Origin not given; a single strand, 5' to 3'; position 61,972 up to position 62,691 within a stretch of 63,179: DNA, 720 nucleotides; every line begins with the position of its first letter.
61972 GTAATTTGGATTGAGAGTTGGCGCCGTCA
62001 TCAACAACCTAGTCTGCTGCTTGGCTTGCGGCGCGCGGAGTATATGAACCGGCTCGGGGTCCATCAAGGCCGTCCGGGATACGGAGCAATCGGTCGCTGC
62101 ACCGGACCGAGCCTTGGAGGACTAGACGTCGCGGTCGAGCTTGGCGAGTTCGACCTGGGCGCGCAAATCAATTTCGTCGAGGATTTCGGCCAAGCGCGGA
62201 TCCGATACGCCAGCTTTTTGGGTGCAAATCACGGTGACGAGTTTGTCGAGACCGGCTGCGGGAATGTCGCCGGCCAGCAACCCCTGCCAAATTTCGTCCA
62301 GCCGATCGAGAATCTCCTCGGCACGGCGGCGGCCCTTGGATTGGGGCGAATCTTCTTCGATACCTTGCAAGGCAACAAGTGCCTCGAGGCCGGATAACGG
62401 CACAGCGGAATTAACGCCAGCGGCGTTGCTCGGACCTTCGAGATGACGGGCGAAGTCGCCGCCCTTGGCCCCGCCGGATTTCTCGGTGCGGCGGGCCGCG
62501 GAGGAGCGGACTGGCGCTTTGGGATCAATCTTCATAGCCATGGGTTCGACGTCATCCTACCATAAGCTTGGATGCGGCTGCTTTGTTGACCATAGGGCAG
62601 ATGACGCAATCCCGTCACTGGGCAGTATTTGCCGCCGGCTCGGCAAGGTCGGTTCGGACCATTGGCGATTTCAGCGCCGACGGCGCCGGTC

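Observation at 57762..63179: Several independent hits on motility structural genes while the embedded regulators remain intact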

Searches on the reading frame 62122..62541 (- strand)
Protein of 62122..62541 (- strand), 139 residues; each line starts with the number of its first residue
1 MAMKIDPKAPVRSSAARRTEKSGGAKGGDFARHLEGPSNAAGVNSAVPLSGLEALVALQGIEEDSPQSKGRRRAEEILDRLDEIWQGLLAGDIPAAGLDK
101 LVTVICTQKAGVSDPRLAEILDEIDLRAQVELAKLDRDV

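Call 6: find_related_loci(query=window:62122-62541:-, collection=genome_contigs, flank=10000)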
Query window:62122-62541:- (139 aa) in genome_contigs; peptide patterns used: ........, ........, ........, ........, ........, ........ (x = any residue, [..] = any of these).
575 stretches matched a pattern; 156 encode a relative of the query (tblastn E <= 1e-3); the best 80 are kept; 80 distinct loci.
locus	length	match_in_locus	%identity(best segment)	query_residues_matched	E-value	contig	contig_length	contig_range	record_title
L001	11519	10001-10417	94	1-139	6e-80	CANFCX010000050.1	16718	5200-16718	MAG: Rhodospirillales bacterium isolate CH-Jul18-20 genome assembly, contig: CH-Jul18-C5101, whole genome shotgun sequen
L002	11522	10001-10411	53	1-135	2e-36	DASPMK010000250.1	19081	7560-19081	MAG TPA_asm: Azospirillaceae bacterium isolate SMAG_U12090 k141_269118, whole genome shotgun sequence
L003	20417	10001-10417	50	1-135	4e-33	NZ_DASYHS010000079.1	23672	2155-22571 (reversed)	MAG: Arenibaculum sp. isolate SMAG_U4246 k141_1550, whole genome shotgun sequence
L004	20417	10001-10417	47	3-135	4e-30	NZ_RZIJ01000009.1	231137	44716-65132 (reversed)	Azospirillum doebereinerae strain GSF71 Scaffold9, whole genome shotgun sequence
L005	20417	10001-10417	46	3-135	6e-29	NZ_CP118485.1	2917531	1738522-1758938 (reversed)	Azospirillum sp. B2RO_4 chromosome 1, complete sequence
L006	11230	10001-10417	46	3-135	6e-29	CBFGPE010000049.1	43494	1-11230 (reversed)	MAG TPA_asm: uncultured Azospirillum sp. isolate SRR14536363_concoct_32 genome assembly, contig: ERZ27321112.323, whole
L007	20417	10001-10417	46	3-135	6e-29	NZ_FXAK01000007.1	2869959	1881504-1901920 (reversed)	Azospirillum oryzae strain A2P, whole genome shotgun sequence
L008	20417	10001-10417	47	3-135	7e-29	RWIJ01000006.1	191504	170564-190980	Azospirillum sp. 412522 scaffold_6_size191504, whole genome shotgun sequence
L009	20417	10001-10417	46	3-135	7e-29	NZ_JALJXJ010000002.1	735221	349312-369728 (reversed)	Azospirillum lipoferum strain Sp59b Ga0451087_02, whole genome shotgun sequence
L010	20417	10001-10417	46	3-135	6e-29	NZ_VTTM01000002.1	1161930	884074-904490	Azospirillum oryzae strain COC8 NODE_2_length_1161930, whole genome shotgun sequence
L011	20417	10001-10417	45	3-135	2e-28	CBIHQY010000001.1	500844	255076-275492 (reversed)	MAG TPA_asm: uncultured Azospirillum sp. isolate SRR18156209_binner23_Refined_32 genome assembly, contig: ERZ27336869.11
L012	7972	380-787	47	3-135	2e-28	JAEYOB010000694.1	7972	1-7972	MAG: Proteobacteria bacterium isolate OH_CBB_136 k127_1533729, whole genome shotgun sequence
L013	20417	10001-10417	45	3-135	2e-28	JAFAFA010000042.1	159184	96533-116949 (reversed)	MAG: Proteobacteria bacterium isolate OH_SBlB_155 k127_1411330, whole genome shotgun sequence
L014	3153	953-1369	46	3-135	8e-29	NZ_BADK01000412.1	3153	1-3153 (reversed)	Azospirillum sp. B506, whole genome shotgun sequence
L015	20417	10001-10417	45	3-135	3e-28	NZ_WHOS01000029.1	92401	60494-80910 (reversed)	Azospirillum melinis strain TMCY0552 NODE_29_length_92402_cov_46.782639_1-92402, whole genome shotgun sequence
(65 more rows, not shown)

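Call 12: search_protein_families(library=pfam, proteins=[window:62125-62541:-], max_evalue=0.01)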
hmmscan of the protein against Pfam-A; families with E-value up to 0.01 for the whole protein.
window:62125-62541:- (139 aa): 1 family
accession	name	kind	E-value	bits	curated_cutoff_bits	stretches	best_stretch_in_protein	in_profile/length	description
PF10768.14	FliX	-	1.1e-32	113.8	25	1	3-135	1-134/135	Class II flagellar assembly regulator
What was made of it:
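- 62122..62541 (-): fliX, intact (139 aa). Pfam FliX 113.8 bits against a cutoff of 25 (call 12).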

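Call 13: find_encoding_contigs(protein=window:62122-62541:-, flank=10000, max_places=10)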
Protein window:62122-62541:- (139 aa): 5 contigs read that carry it; 5 places shown.
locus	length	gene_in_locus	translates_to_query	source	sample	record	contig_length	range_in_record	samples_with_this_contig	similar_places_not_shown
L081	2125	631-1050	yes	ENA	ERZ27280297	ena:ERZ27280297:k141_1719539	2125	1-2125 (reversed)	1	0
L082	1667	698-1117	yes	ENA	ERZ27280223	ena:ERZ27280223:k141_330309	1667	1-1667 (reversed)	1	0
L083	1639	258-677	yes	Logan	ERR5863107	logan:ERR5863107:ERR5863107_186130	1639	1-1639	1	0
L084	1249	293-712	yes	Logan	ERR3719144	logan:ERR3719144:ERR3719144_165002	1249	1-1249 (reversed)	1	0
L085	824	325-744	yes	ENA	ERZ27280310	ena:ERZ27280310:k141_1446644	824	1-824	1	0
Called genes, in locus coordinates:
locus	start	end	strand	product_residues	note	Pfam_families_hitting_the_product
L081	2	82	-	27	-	?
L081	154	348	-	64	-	PF02119:FlgI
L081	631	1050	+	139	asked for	PF10768:FliX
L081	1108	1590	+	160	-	PF21157:DksA_N, PF01258:zf-dskA_traR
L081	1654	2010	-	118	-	PF02107:FlgH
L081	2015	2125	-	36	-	?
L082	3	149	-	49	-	?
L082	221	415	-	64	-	PF02119:FlgI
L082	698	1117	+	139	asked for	PF10768:FliX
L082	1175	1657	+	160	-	PF21157:DksA_N, PF01258:zf-dskA_traR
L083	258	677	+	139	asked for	PF10768:FliX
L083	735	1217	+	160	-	PF21157:DksA_N, PF01258:zf-dskA_traR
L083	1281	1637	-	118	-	?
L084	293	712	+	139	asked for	PF10768:FliX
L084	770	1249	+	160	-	PF21157:DksA_N, PF01258:zf-dskA_traR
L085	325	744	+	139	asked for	PF10768:FliX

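Call 26: search_protein_families(library=pfam, proteins=[L001:78-956:+, L001:978-2864:+, L001:2767-4932:+, L001:5020-5442:+, L001:5472-6392:-, L001:6405-7814:-, L001:7830-8264:-, L001:8248-8586:-, L001:8586-9719:-], max_evalue=0.001)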
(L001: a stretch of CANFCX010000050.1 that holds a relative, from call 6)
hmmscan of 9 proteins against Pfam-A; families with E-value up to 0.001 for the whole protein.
L001:78-956:+ (293 aa): 0 families

L001:978-2864:+ (629 aa): 15 families
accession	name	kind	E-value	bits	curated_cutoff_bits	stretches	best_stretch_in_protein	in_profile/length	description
PF13844.12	Glyco_transf_41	-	1.3e-54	185.9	25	2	249-405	70-228/543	Glycosyl transferase family 41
PF00515.34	TPR_1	-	4.1e-29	99.6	27.8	3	140-172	1-33/34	Tetratricopeptide repeat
PF13414.12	TPR_11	-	1.5e-28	98.6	26.8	2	147-186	1-40/42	TPR repeat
PF07719.23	TPR_2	-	3.9e-27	92.5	27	2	140-172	1-33/34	Tetratricopeptide repeat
PF13431.12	TPR_17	-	3.2e-23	80.4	24.4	1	129-159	2-32/34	Tetratricopeptide repeat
PF13181.12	TPR_8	-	1.4e-22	78.3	25.7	1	140-171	1-32/34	Tetratricopeptide repeat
PF13424.12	TPR_12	-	2.2e-19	69.9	30.1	2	139-204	2-75/77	Tetratricopeptide repeat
PF13432.12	TPR_16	-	1.3e-18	67.5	32.7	3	146-206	3-63/65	Tetratricopeptide repeat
PF13176.12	TPR_7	-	7.3e-12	44.8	27.9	0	142-174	1-35/36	Tetratricopeptide repeat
PF13428.12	TPR_14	-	8.4e-12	45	23.5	1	141-181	2-42/44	Tetratricopeptide repeat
PF14559.12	TPR_19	-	1.3e-11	45.1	25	1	118-178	3-63/68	Tetratricopeptide repeat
PF13374.12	TPR_10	-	9.1e-11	41.9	27.5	1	141-169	3-31/42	Tetratricopeptide repeat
PF10373.15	EST1_DNA_bind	-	9e-10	39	22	1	91-152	1-62/282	Est1 DNA/RNA binding domain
PF24575.1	TPR_Slam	-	2.7e-06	28.2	35.2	0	113-161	54-102/104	Surface lipoprotein assembly modifier, N-terminal TPR repeats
PF23914.1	TPR_CcmH_CycH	-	3.4e-06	27.4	42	0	128-186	38-96/158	Cytochrome c-type biogenesis protein H TPR domain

L001:2767-4932:+ (722 aa): 28 families (the best 25 are shown)
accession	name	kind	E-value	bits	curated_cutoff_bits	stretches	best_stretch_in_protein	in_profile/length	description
PF13844.12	Glyco_transf_41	-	6.6e-48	163.7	25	2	355-506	76-229/543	Glycosyl transferase family 41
PF00515.34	TPR_1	-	3.2e-45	150.6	27.8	4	171-203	1-33/34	Tetratricopeptide repeat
PF07719.23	TPR_2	-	2.1e-40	133.9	27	3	171-203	1-33/34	Tetratricopeptide repeat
PF13414.12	TPR_11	-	2.3e-40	136.4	26.8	5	178-215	1-38/42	TPR repeat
PF13181.12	TPR_8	-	2.3e-39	130.6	25.7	3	171-203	1-33/34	Tetratricopeptide repeat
PF13431.12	TPR_17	-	1.2e-38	128.6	24.4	2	227-260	1-34/34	Tetratricopeptide repeat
PF13432.12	TPR_16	-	1.4e-38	131.3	32.7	6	245-307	3-65/65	Tetratricopeptide repeat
PF14559.12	TPR_19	-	8.1e-32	109.8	25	4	115-174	3-62/68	Tetratricopeptide repeat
PF13424.12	TPR_12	-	6.4e-27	94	30.1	5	241-303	5-75/77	Tetratricopeptide repeat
PF13428.12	TPR_14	-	8e-27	91.4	23.5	3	108-145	6-43/44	Tetratricopeptide repeat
PF13176.12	TPR_7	-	1.5e-21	75.1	27.9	0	173-202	1-30/36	Tetratricopeptide repeat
PF13374.12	TPR_10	-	2.6e-20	72.2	27.5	1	107-133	6-32/42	Tetratricopeptide repeat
PF23914.1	TPR_CcmH_CycH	-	1.3e-16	61.3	42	1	211-301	56-149/158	Cytochrome c-type biogenesis protein H TPR domain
PF13174.12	TPR_6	-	1.3e-15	57.3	26.3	0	245-272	6-33/33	Tetratricopeptide repeat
PF13429.12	TPR_15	-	1.7e-14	54.3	26.2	2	39-164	150-275/280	Tetratricopeptide repeat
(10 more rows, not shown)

L001:5020-5442:+ (141 aa): 1 family
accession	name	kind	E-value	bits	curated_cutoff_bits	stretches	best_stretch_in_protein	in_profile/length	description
PF07378.16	FlbT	-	2e-37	128.4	27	1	3-124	1-124/125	Flagellar protein FlbT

L001:5472-6392:- (307 aa): 1 family
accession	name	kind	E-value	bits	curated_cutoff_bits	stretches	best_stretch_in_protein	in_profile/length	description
PF00669.25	Flagellin_N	-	0.00019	21.9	26.6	1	4-125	1-120/139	Bacterial flagellin N-terminal helical region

L001:6405-7814:- (470 aa): 3 families
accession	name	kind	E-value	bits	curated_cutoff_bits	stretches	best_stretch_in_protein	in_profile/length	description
PF22638.1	FlgK_D1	-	1.8e-35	123.1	28.6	1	90-301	2-213/233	Flagellar hook-associated protein FlgK helical domain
PF06429.18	Flg_bbr_C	-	2e-13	50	23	1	425-468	3-46/46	Flagellar basal body rod FlgEFG protein C-terminal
PF00460.25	Flg_bb_rod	-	0.00011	22.5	20.7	1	7-36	1-30/31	Flagella basal body rod protein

L001:7830-8264:- (145 aa): 1 family
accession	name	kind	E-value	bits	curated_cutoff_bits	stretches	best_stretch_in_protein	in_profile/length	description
PF05130.17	FlgN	-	8.9e-05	23.4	30.5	0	7-105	12-129/147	FlgN protein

L001:8248-8586:- (113 aa): 1 family
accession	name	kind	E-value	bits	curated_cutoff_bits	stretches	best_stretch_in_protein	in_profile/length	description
PF10135.14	Rod-binding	-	8.3e-10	39.5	25.1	1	51-93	3-47/51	Rod binding protein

L001:8586-9719:- (378 aa): 1 family
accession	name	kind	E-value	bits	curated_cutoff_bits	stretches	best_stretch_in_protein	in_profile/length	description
PF02119.21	FlgI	-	1.2e-137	458.9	25.3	1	32-377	1-343/343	Flagellar P-ring protein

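Call 28: find_homologous_proteins(query=L001:8586-9719:-, max_evalue=1e-30)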
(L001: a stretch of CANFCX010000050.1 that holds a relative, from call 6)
Query L001:8586-9719:- (378 aa): 8000 proteins with E <= 1e-30 among 8000 candidates; the best 120 are listed.
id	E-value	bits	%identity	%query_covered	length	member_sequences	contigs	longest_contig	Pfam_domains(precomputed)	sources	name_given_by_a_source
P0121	3.4e-163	560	75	93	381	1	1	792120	PF02119.22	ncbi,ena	-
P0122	4.0e-163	560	72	99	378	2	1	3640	PF02119.22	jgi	jgi:flagellar P-ring protein FlgI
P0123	1.1e-162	559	75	93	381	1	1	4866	PF02119.22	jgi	jgi:flagellar P-ring protein precursor FlgI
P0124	2.4e-162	558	72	98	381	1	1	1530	PF02119.22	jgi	jgi:flagellar P-ring protein FlgI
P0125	1.1e-161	555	72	98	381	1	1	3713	PF02119.22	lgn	-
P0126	1.2e-160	552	71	98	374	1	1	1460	PF02119.22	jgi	jgi:flagellar P-ring protein precursor FlgI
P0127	2.1e-159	548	73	95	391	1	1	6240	PF02119.22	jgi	jgi:flagellar P-ring protein precursor FlgI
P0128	7.4e-159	546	75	92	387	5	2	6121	PF02119.22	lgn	-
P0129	7.6e-159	546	71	97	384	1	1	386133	PF02119.22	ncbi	-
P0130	9.1e-159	546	73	95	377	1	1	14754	PF02119.22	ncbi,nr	ncbi:MAG: flagellar basal body P-ring protein FlgI [Proteobacteria bacterium]|nr:flagellar basal bod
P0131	2.0e-158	545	73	93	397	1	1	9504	PF02119.22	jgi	jgi:flagellar P-ring protein FlgI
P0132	2.5e-158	544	74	93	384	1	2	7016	PF02119.22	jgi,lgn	jgi:flagellar P-ring protein precursor FlgI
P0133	3.2e-158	544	71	97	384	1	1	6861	PF02119.22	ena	-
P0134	5.6e-158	543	70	98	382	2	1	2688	PF02119.22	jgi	jgi:flagellar P-ring protein FlgI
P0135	6.5e-158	543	74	92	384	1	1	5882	PF02119.22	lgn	-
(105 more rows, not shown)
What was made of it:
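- Tried and rejected: Using the absence of a close FlgI hit (call 28) as evidence that the rest of flgI is gone.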

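Call 39: search_protein_families(library=ncbifam, proteins=[window:62125-62541:-], max_evalue=0.00001)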
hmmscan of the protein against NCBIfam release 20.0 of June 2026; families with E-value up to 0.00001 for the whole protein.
window:62125-62541:- (139 aa): 5 families
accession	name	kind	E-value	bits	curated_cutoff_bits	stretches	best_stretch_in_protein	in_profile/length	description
NF009426.0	PRK12787.1-2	equivalog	1.3e-34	119.7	153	1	3-135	1-140/143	flagellar assembly regulator FliX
NF050808.1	FlagAsmbRegFliX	equivalog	2.9e-24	85.8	175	1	3-136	1-138/143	flagellar assembly regulator FliX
NF009427.0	PRK12787.1-3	equivalog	5.5e-23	81.8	192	1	3-136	1-137/142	flagellar assembly regulator FliX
NF009428.0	PRK12787.1-4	equivalog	1e-15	58.2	196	1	13-135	15-134/137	flagellar assembly regulator FliX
NF009425.0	PRK12787.1-1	equivalog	1.1e-14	54.7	238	1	13-134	15-134/138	flagellar assembly regulator FliX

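Call 47: find_homologous_proteins(query=L001:6405-7814:-, max_evalue=1e-20)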
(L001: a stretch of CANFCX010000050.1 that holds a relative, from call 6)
Query L001:6405-7814:- (470 aa): 348 proteins with E <= 1e-20 among 8000 candidates; the best 120 are listed.
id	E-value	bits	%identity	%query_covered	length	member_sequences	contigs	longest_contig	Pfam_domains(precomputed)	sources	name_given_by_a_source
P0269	2.0e-286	968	100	100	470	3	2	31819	PF06429.19,PF22638.2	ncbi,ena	-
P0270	3.6e-75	272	37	63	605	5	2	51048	PF06429.19,PF00460.26,PF22638.2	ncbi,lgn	-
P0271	5.7e-75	271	41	63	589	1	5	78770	PF06429.19,PF00460.26,PF22638.2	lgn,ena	-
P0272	8.5e-74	267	40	63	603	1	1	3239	PF06429.19,PF00460.26,PF22638.2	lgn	-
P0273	2.5e-73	266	41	64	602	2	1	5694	PF06429.19,PF00460.26,PF22638.2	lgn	-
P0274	9.6e-73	264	40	64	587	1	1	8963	PF06429.19,PF00460.26,PF22638.2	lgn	-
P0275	1.4e-72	263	40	63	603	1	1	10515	PF06429.19,PF00460.26,PF22638.2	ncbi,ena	-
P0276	1.5e-70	257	39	63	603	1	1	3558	PF06429.19,PF00460.26,PF22638.2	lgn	-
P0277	3.1e-69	252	38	63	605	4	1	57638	PF06429.19,PF00460.26,PF22638.2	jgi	jgi:flagellar hook-associated protein 1 FlgK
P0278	3.7e-68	249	37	63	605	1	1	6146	PF06429.19,PF00460.26,PF22638.2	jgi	jgi:flagellar hook-associated protein 1 FlgK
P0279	1.7e-66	243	35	63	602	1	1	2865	PF06429.19,PF00460.26,PF22638.2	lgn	-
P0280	6.9e-65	238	41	63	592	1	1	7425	PF06429.19,PF00460.26,PF22638.2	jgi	jgi:flagellar hook-associated protein 1 FlgK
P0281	7.5e-65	238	38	63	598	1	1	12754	PF06429.19,PF00460.26,PF22638.2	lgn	-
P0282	1.9e-64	236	38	63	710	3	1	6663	PF06429.19,PF00460.26,PF22638.2,PF07196.19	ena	-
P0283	2.2e-64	236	34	71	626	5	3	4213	PF06429.19,PF00460.26,PF22638.2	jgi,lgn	jgi:flagellar hook-associated protein 1 FlgK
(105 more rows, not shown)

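Call 48: find_encoding_contigs(protein=P0269, flank=10000, max_places=4)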
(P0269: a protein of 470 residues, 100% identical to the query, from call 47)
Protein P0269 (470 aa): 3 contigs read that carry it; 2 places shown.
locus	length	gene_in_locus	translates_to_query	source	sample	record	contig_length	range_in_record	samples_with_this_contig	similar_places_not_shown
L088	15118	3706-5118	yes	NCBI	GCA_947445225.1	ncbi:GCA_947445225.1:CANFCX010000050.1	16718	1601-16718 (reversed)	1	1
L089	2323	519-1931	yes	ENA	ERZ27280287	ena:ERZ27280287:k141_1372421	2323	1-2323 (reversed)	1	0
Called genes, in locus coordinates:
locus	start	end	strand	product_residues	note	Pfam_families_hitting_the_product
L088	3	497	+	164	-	?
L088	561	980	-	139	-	PF21157:DksA_N, PF01258:zf-dskA_traR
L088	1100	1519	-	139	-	PF10768:FliX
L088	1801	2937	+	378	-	PF02119:FlgI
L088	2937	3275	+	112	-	PF10135:Rod-binding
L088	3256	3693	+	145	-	-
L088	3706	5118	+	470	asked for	PF22638:FlgK_D1, PF06429:Flg_bbr_C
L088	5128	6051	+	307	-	-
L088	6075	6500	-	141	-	PF07378:FlbT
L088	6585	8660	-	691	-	PF13432:TPR_16, PF13414:TPR_11, PF14559:TPR_19, PF13432:TPR_16, PF00515:TPR_1, PF13414:TPR_11, PF13432:TPR_16, PF14559:TPR_19, +30 more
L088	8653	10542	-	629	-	PF13424:TPR_12 (weak), PF13414:TPR_11 (weak), PF13424:TPR_12, PF00515:TPR_1, PF07719:TPR_2, PF13414:TPR_11, PF13432:TPR_16, PF13844:Glyco_transf_41, +10 more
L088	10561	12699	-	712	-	PF13432:TPR_16, PF13424:TPR_12, PF13432:TPR_16, PF13414:TPR_11, PF14559:TPR_19, PF13414:TPR_11, PF13432:TPR_16, PF23914:TPR_CcmH_CycH, +36 more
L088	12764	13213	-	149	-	PF07309:FlaF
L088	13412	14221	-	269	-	PF00669:Flagellin_N, PF00700:Flagellin_C (weak)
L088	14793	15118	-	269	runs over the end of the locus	PF00669:Flagellin_N, PF00700:Flagellin_C (weak)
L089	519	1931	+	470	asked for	PF22638:FlgK_D1, PF06429:Flg_bbr_C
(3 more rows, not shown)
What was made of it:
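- The nearest relative, L001, keeps a complete late-gene set next to the same cluster (calls 26, 48).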

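Call 49: list_cluster_members(proteins=[L088:1801-2937:+, L088:2937-3275:+, L088:3256-3693:+, L088:5128-6051:+, L088:6075-6500:-, L088:12764-13213:-, L088:13412-14221:-, L088:1100-1519:-, L088:561-980:-])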
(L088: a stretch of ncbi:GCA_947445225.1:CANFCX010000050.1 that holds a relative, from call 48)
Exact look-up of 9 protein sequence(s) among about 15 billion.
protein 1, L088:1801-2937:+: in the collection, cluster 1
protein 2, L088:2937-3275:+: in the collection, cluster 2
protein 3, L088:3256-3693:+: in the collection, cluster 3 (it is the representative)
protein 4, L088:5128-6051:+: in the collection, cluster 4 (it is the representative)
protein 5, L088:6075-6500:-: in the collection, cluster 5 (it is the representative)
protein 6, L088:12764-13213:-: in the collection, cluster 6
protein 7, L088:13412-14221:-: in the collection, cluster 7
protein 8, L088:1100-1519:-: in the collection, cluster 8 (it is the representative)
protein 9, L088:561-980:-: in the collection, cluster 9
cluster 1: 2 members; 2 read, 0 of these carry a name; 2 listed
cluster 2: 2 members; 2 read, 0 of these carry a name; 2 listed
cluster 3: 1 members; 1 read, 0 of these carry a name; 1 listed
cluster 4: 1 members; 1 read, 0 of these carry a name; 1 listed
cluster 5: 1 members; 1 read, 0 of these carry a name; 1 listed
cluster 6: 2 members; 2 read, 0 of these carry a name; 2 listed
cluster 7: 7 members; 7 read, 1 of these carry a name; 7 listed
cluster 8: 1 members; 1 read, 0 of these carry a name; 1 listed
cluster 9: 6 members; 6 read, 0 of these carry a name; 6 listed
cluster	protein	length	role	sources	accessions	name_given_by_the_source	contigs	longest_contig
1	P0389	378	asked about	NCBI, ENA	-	-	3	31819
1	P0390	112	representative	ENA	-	-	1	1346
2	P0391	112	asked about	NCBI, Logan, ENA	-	-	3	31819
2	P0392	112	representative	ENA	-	-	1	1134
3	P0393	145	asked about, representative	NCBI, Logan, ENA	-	-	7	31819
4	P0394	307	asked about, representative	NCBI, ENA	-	-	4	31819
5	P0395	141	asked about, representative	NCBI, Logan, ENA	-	-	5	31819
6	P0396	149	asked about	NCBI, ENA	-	-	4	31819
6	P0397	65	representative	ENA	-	-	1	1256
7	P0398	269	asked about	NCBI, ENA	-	-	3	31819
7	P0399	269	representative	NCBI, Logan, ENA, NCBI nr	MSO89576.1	MAG: flagellin [Rhodospirillaceae bacterium] | flagellin [Rhodospirillaceae bacterium]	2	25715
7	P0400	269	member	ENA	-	-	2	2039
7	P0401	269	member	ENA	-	-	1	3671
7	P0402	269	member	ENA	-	-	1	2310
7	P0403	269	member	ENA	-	-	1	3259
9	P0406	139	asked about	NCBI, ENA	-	-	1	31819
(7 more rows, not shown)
